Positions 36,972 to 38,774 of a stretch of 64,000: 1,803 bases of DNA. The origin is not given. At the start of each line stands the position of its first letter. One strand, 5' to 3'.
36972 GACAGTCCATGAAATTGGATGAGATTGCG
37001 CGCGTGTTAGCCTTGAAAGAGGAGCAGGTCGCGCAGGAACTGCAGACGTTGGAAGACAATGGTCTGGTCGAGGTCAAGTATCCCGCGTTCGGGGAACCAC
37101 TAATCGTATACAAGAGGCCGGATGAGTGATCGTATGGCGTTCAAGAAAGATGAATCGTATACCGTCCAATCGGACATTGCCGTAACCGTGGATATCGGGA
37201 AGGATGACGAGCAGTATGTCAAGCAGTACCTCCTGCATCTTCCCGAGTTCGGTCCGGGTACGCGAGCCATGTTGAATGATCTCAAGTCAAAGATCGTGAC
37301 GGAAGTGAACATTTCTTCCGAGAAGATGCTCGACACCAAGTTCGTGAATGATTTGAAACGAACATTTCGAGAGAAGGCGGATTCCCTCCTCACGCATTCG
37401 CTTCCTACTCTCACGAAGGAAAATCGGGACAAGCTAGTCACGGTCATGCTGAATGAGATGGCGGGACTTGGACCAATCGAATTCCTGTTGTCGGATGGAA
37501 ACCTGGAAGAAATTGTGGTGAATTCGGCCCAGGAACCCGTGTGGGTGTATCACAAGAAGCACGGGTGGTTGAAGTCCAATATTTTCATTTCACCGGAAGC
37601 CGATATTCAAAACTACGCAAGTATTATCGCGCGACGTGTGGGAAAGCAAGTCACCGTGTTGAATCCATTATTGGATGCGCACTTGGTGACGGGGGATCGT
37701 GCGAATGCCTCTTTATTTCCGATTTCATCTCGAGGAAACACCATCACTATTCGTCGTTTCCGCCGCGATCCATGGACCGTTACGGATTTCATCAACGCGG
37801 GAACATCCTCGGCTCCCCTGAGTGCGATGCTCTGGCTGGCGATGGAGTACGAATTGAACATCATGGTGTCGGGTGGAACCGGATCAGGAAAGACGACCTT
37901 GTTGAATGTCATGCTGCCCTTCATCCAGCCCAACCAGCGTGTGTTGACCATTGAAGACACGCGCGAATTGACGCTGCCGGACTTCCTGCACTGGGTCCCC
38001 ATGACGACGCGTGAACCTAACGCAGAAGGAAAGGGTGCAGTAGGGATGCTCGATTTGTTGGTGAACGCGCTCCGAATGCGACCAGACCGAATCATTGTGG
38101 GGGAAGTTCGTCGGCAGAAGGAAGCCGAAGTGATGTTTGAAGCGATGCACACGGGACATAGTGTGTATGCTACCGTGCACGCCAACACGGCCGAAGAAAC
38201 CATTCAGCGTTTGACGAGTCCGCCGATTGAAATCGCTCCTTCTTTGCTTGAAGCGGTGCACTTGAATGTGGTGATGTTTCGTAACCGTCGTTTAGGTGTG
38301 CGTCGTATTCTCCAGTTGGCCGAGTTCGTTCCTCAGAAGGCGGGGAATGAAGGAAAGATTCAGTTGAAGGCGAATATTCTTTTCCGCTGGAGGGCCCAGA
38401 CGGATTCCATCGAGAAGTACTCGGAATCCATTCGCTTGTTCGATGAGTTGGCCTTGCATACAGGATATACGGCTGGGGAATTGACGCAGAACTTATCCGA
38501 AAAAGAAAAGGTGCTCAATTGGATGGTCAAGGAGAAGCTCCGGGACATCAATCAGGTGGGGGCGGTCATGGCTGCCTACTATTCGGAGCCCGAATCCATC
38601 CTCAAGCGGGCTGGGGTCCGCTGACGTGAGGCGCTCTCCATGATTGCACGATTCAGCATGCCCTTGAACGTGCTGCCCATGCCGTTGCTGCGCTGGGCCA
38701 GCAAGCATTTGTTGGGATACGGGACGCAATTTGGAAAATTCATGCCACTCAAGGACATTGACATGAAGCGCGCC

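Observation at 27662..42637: Atypical archaeal type-IV-filament locus: 11-gene operon with giant pilin-like proteins, Tad-like split platform and two KaiC-like genes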

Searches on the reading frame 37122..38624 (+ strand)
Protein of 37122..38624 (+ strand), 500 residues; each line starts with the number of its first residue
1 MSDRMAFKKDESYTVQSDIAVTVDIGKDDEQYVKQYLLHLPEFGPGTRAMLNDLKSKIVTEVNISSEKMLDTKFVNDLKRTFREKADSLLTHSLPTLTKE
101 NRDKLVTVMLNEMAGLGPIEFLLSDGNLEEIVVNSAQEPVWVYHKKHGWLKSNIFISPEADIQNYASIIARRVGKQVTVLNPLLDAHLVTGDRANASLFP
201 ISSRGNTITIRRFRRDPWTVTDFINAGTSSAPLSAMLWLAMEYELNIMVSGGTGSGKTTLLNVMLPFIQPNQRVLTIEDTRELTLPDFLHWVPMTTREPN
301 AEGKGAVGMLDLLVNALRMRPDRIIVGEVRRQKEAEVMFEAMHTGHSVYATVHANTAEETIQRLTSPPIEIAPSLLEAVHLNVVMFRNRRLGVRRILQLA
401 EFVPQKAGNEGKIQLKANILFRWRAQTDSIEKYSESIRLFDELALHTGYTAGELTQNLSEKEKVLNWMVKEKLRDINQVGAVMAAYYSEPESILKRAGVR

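Call 4: search_protein_families(library=pfam, max_evalue=0.01, proteins=[window:37122-38624:+])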
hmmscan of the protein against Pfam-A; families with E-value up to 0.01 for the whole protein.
window:37122-38624:+ (500 aa): 6 families
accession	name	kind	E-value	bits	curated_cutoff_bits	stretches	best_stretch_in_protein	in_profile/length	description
PF00437.27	T2SSE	-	4.9e-40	137.8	24.9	1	197-366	97-257/370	Type II/IV secretion system protein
PF13401.12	AAA_22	-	0.0001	23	27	1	243-331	4-95/130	AAA domain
PF00005.33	ABC_tran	-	0.002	19.1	25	1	246-278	13-45/137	ABC transporter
PF01580.24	FtsK_SpoIIIE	-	0.0045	16.9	24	1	245-265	40-60/221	FtsK/SpoIIIE family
PF10412.15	TrwB_AAD_bind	-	0.0049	16.2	20.5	1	245-282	16-53/387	Type IV secretion-system coupling protein DNA-binding domain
PF23989.1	PilB3_C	-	0.0084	16.7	27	0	438-497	11-70/83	PilB3-like, C-terminal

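Call 11: find_homologous_proteins(query=window:37122-38624:+, max_evalue=1e-20)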
Query window:37122-38624:+ (500 aa): 7996 proteins with E <= 1e-20 among 8000 candidates; the best 120 are listed.
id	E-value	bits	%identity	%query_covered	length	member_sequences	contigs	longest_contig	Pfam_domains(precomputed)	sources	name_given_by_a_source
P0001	0.0e+0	1112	100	100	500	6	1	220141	PF00437.27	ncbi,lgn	-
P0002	4.3e-298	1007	90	99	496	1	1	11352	PF00437.27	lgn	-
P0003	2.4e-281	951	84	99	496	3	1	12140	PF00437.27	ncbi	-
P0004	2.1e-279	945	83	99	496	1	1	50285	PF00437.27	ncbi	-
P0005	5.9e-279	943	83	55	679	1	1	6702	PF00437.27,PF14890.12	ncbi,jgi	jgi:Flp pilus assembly CpaF family ATPase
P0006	1.2e-277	939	83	99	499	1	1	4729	PF00437.27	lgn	-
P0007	3.6e-277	938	84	99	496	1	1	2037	PF00437.27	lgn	-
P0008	6.3e-275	930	84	99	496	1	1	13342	PF00437.27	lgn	-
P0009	7.5e-275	930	82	99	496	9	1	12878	PF00437.27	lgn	-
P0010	8.7e-275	930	83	99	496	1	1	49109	PF00437.27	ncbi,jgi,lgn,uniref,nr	ncbi:MAG: CpaF family protein [Candidatus Diapherotrites archaeon]|uniref:CpaF family protein n=1 Ta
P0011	3.3e-270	915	81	99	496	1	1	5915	PF00437.27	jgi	jgi:flagellar protein FlaI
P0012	5.8e-262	887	78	55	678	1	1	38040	PF00437.27,PF14890.12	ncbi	-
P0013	9.9e-262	887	79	98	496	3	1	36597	PF00437.27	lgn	-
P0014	3.2e-257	872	78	98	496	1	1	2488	PF00437.27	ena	-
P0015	1.2e-255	867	77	99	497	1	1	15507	PF00437.27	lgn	-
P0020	1.1e-214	732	63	99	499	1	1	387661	PF00437.27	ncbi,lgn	-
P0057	2.1e-207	708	64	97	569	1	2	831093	PF23989.1,PF00437.27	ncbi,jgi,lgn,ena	-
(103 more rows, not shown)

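Call 12: find_encoding_contigs(protein=P0001, flank=10000, max_places=3)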
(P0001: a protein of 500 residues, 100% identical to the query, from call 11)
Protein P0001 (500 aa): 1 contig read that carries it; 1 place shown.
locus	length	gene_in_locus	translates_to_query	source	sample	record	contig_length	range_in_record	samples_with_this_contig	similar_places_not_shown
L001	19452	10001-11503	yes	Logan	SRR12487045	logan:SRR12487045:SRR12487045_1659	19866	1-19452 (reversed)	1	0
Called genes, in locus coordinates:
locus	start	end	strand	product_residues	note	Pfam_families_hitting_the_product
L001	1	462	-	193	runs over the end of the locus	PF24656:CEPT76_peptidase (weak)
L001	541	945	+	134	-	-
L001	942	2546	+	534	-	-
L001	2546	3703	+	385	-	-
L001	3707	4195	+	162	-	-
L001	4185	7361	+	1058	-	PF08309:LVIVD, PF00092:VWA, PF13519:VWA_2 (weak)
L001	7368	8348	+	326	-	-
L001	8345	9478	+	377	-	-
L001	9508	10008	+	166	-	-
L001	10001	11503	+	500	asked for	PF00437:T2SSE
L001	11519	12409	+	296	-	PF00482:T2SSF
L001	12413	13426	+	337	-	PF00482:T2SSF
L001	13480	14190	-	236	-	PF13481:AAA_25, PF03796:DnaB_C, PF06745:ATPase, PF23442:DUF7125 (weak)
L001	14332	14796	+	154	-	-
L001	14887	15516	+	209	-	PF24336:DUF7504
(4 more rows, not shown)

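Call 13: find_encoding_contigs(protein=P0020, flank=10000, max_places=2)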
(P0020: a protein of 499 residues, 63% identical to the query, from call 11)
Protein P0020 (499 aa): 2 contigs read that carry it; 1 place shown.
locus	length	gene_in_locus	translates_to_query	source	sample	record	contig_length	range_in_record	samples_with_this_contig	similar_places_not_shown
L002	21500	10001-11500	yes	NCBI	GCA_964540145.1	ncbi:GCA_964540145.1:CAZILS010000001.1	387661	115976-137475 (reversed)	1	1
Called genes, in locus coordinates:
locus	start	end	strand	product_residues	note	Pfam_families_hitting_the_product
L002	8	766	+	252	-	PF06560:GPI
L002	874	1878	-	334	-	PF00044:Gp_dh_N, PF02800:Gp_dh_C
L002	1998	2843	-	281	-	-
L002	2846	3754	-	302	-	-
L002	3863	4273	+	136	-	-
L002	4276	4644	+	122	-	-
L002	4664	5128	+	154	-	-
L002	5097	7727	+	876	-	PF00092:VWA, PF13519:VWA_2 (weak)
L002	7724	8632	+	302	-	-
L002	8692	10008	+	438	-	-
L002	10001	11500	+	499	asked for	PF00437:T2SSE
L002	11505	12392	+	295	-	PF00482:T2SSF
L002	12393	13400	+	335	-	PF00482:T2SSF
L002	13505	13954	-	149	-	-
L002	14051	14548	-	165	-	PF01467:CTP_transf_like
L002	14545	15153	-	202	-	PF01121:CoaE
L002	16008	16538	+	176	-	-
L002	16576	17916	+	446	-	PF02878:PGM_PMM_I, PF02879:PGM_PMM_II, PF02880:PGM_PMM_III, PF00408:PGM_PMM_IV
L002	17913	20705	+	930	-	-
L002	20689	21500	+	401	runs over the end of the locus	PF01835:MG2 (faint)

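Call 15: find_encoding_contigs(protein=P0057, flank=10000, max_places=2)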
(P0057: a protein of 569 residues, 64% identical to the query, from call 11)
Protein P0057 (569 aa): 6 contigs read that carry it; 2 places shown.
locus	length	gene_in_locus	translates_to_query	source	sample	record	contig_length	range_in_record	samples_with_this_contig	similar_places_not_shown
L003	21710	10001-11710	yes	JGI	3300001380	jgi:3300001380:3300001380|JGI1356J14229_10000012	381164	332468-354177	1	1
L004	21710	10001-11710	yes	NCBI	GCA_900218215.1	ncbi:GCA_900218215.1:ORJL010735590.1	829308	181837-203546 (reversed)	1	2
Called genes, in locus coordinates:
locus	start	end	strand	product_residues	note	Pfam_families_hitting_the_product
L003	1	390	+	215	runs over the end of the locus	-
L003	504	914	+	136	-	-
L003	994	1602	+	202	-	-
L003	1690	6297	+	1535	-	PF13385:Laminin_G_3, PF00092:VWA, PF13519:VWA_2 (weak)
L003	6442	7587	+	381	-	-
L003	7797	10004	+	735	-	-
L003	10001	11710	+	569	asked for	PF00437:T2SSE, PF23989:PilB3_C (weak)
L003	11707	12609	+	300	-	PF00482:T2SSF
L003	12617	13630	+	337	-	PF00482:T2SSF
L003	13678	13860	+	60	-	-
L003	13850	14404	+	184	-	-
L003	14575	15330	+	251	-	PF13481:AAA_25 (weak), PF23442:DUF7125, PF03796:DnaB_C (weak), PF06745:ATPase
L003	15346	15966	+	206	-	PF06745:ATPase, PF05763:DUF835 (weak), PF24336:DUF7504, PF23365:DUF7090 (weak)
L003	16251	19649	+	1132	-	-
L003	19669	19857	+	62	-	-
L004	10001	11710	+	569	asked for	PF00437:T2SSE, PF23989:PilB3_C (weak)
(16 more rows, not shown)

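Call 21: search_protein_families(library=ncbifam, max_evalue=0.01, proteins=[window:37122-38624:+])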
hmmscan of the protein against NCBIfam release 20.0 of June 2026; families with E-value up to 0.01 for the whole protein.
window:37122-38624:+ (500 aa): 29 families (the best 25 are shown)
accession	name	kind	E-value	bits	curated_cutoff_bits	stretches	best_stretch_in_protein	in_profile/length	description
NF058587.1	archaellum_moto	equivalog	6.3e-83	279.3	550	1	70-487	112-518/527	archaellum flagellar ATPase motor FlaI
TIGR03819.1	heli_sec_ATPase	hypoth_equivalog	4.1e-61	207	373.15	1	86-365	22-298/340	TadA family conjugal transfer-associated ATPase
NF053672.1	bindosome_BasE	exception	2.6e-41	141.9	1000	1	119-365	141-389/512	bindosome assembly system ATPase subunit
TIGR02788.1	VirB11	equivalog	5e-40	137.4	249.95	2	234-365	134-263/308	P-type DNA transfer ATPase VirB11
TIGR02782.1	TrbB_P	equivalog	6.7e-38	130.7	304.55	1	119-401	14-292/303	P-type conjugative transfer ATPase TrbB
NF010469.0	PRK13894.1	subfamily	8.4e-33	114.1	508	1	122-401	30-306/320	conjugal transfer ATPase TrbB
NF010475.0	PRK13900.1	equivalog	2.6e-29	102.4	389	2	236-364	152-279/333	type IV secretion system ATPase VirB11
NF010407.0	PRK13833.1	subfamily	1.2e-25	90.7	499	1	167-402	67-303/323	conjugal transfer protein TrbB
NF041000.1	ATPase_ComGA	equivalog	1.7e-22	79.7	300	1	247-366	131-244/267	competence type IV pilus ATPase ComGA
NF010425.0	PRK13851.1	equivalog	4.2e-22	78.5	461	1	232-364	150-280/344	type IV secretion system protein VirB11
TIGR01420.1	pilT_fam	subfamily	2e-18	66.8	319.1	1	247-365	125-240/343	PilT/PilU family type 4a pilus ATPase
TIGR02533.1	type_II_gspE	equivalog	3.5e-17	62.2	630.25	1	203-397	203-383/486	type II secretion system ATPase GspE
NF053534.1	T4PilAsmATPsTfpB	equivalog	6.5e-16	57.8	850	1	219-387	311-470/584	type IV pilus assembly ATPase TfpB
TIGR02538.1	type_IV_pilB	equivalog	6.7e-16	58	675.65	1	247-376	319-439/564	type IV-A pilus assembly ATPase PilB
NF007755.0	PRK10436.1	equivalog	2.1e-15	56.4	617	1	247-385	222-350/465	type II secretion system protein GspE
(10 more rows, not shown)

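Call 23: find_related_loci(query=window:37122-38624:+, collection=genome_contigs, flank=10000)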
Query window:37122-38624:+ (500 aa) in genome_contigs; peptide patterns used: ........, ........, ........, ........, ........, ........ (x = any residue, [..] = any of these).
334 stretches matched a pattern; 319 encode a relative of the query (tblastn E <= 1e-3); the best 80 are kept; 80 distinct loci.
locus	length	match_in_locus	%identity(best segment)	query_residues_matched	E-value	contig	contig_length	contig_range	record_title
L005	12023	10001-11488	84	5-500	0e+0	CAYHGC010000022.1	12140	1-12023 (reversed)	MAG TPA_asm: uncultured archaeon isolate ERP119705_co12_117 genome assembly, contig: NODE_6303_length_12140_cov_5.083740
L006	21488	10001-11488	83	5-500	0e+0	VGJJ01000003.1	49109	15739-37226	MAG: Candidatus Iainarchaeum archaeon isolate M_DeepCast_50m_m2_156 M_DeepCast_50m_m2_156_Ga0194121_10001013, whole geno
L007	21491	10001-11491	82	4-500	0e+0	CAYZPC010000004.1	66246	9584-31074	MAG TPA_asm: uncultured archaeon isolate SRP278252_co2_776 genome assembly, contig: NODE_673_length_66246_cov_6.454337,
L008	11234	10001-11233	100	1-411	0e+0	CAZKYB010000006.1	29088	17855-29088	MAG TPA_asm: uncultured archaeon isolate SRP342105_co1_296 genome assembly, contig: NODE_2097_length_29088_cov_5.929632,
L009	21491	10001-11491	80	4-500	0e+0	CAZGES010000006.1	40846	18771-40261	MAG TPA_asm: uncultured archaeon isolate SRP292972_co3_112 genome assembly, contig: NODE_684_length_40846_cov_4.889804,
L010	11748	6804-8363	78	5-500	0e+0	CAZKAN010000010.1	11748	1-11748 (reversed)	MAG TPA_asm: uncultured archaeon isolate SRP342105_co2_386 genome assembly, contig: NODE_5818_length_11748_cov_4.405029,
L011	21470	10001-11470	79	11-500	0e+0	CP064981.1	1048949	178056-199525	MAG: Candidatus Iainarchaeum archaeon isolate Fred_18-Q3-R57-64_BAT3C.431 chromosome, complete genome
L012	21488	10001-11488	83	5-500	0e+0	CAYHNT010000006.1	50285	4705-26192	MAG TPA_asm: uncultured archaeon isolate ERP119705_co13_431 genome assembly, contig: NODE_757_length_50285_cov_6.744535,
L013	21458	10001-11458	67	11-495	0e+0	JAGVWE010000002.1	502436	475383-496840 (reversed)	MAG: Candidatus Iainarchaeum archaeon isolate RIFCSPLOWO2_01_FULL_58_19 rifcsplowo2_01_scaffold_11, whole genome shotgun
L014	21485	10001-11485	63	2-497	0e+0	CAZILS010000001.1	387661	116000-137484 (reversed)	MAG TPA_asm: uncultured archaeon isolate SRP141376_co4_238 genome assembly, contig: NODE_6_length_387661_cov_17.188526,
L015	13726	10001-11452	63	11-495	0e+0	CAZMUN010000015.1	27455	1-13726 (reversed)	MAG TPA_asm: uncultured archaeon isolate SRP141376_co2_350 genome assembly, contig: NODE_3766_length_27455_cov_6.077190,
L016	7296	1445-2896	64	11-495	0e+0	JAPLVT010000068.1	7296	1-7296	MAG: Candidatus Iainarchaeum archaeon isolate LacPavin_0920_SED5_MAG_51_8 LacPavin_0920_SED5_scaffold_2801525, whole gen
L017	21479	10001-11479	62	2-495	0e+0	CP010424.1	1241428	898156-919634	MAG: archaeon GW2011_AR10 chromosome, complete genome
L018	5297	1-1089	89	138-500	0e+0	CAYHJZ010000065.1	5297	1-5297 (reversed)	MAG TPA_asm: uncultured archaeon isolate ERP119705_co13_635 genome assembly, contig: NODE_19721_length_5297_cov_4.785006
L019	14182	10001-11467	64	1-493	0e+0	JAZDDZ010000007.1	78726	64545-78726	MAG: Candidatus Iainarchaeum archaeon isolate MEGAHIT-group-0.115 k141_20306915, whole genome shotgun sequence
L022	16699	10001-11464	63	11-497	0e+0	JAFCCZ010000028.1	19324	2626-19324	MAG: Candidatus Iainarchaeum archaeon isolate Meg19_1012_Bin_199 Meg19_1012_Bin_199_scaffold_22137, whole genome shotgun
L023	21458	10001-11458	63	11-497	0e+0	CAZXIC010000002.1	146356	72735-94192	MAG TPA_asm: uncultured archaeon isolate SRP323688_co1_45 genome assembly, contig: NODE_206_length_146356_cov_8.102200,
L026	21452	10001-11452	63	11-495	0e+0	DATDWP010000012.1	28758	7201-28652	MAG TPA_asm: archaeon isolate SMAG_U8115 k141_1814294, whole genome shotgun sequence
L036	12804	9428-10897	63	5-495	0e+0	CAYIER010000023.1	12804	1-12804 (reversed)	MAG TPA_asm: uncultured archaeon isolate ERP119705_co19_171 genome assembly, contig: NODE_4744_length_12804_cov_8.198996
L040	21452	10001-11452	61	11-495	0e+0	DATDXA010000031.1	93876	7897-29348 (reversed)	MAG TPA_asm: archaeon isolate SMAG_U8126 k141_1621085, whole genome shotgun sequence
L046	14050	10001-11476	60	5-497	0e+0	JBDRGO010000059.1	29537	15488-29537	MAG: Candidatus Iainarchaeum archaeon isolate MEGAHIT-group-1.438 k141_5001675, whole genome shotgun sequence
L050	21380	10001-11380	63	32-493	0e+0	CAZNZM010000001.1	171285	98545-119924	MAG TPA_asm: uncultured archaeon isolate binchicken_co107_421 genome assembly, contig: NODE_142_length_171285_cov_8.4120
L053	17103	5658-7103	60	11-494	0e+0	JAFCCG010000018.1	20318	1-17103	MAG: Chloroflexi bacterium isolate AB_1215_Bin_59 AB_1215_Bin_59.fna_scaffold_3892, whole genome shotgun sequence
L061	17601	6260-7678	55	21-497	0e+0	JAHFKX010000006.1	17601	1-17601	MAG: Candidatus Woesearchaeota archaeon isolate nzgw42 NODE_3510_length_17602_cov_2.765231, whole genome shotgun sequenc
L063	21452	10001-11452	54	8-495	0e+0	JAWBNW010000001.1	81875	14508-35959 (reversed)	MAG: Candidatus Aenigmatarchaeota archaeon isolate HHBFW-2_201803_bins_130 HHBFW-2_201803_bins_130_scaffold_1, whole gen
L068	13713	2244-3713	51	11-497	4e-178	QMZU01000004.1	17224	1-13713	MAG: Candidatus Aenigmatarchaeota archaeon isolate B50_G15 B50_Guay15_scaffold_00497, whole genome shotgun sequence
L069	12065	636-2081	55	10-494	4e-178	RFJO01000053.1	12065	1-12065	MAG: Candidatus Woesearchaeota archaeon isolate J104 k99_802938, whole genome shotgun sequence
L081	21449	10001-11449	51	11-495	4e-172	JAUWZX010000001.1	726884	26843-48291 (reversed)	MAG: Candidatus Parvarchaeota archaeon isolate CSMAG_2747 CSMAG_2747_k141_681695_length_726884_cov_40.1155, whole genome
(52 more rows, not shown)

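Call 39: search_solved_structures(query=window:37122-38624:+, max_evalue=1e-10)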
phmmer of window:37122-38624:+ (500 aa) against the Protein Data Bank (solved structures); distinct sequences matched with E-value up to 1e-10: 24.
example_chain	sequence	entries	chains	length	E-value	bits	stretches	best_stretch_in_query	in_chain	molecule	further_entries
2oap_1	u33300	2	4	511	2.9e-64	220.7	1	96-494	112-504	Type II secretion system protein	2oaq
4ii7_A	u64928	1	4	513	5e-53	183.6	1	71-403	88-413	FlaI ATPase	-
8rkd_E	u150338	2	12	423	2.9e-52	181.1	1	86-367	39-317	Pilus assembly ATPase CpaF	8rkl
8rjf_A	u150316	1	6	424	2.9e-52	181.1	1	86-367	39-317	Pilus assembly ATPase CpaF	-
4ihq_A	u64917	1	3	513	3.1e-52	181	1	71-403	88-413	FlaI ATPase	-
9e24_A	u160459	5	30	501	4.6e-52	180.5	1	69-367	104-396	CpaF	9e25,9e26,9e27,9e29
6bge_A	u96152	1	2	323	5.3e-20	74.8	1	126-366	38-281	VirB11-like protein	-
1g6o_A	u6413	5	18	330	5.5e-20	74.7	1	126-366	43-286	CAG-ALPHA | virB11 homolog | Cag-alfa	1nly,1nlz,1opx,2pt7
2gza_A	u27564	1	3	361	4.1e-17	65.2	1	235-365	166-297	Type IV secretion system protein VirB11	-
2eyu_A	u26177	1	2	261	3.7e-14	55.5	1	247-366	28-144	twitching motility protein PilT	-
2gsz_A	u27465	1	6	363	7.4e-14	54.5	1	247-366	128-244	twitching motility protein PilT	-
2ewv_A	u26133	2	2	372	7.8e-14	54.4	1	247-366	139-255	twitching motility protein PilT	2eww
4pht_A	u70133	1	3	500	2.5e-12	49.5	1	243-384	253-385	General secretory pathway protein E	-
3jvu_A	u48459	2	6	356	4.5e-12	48.6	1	247-366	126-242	Twitching mobility protein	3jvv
1p9r_A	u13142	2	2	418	1.4e-11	47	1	246-383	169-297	General secretion pathway protein E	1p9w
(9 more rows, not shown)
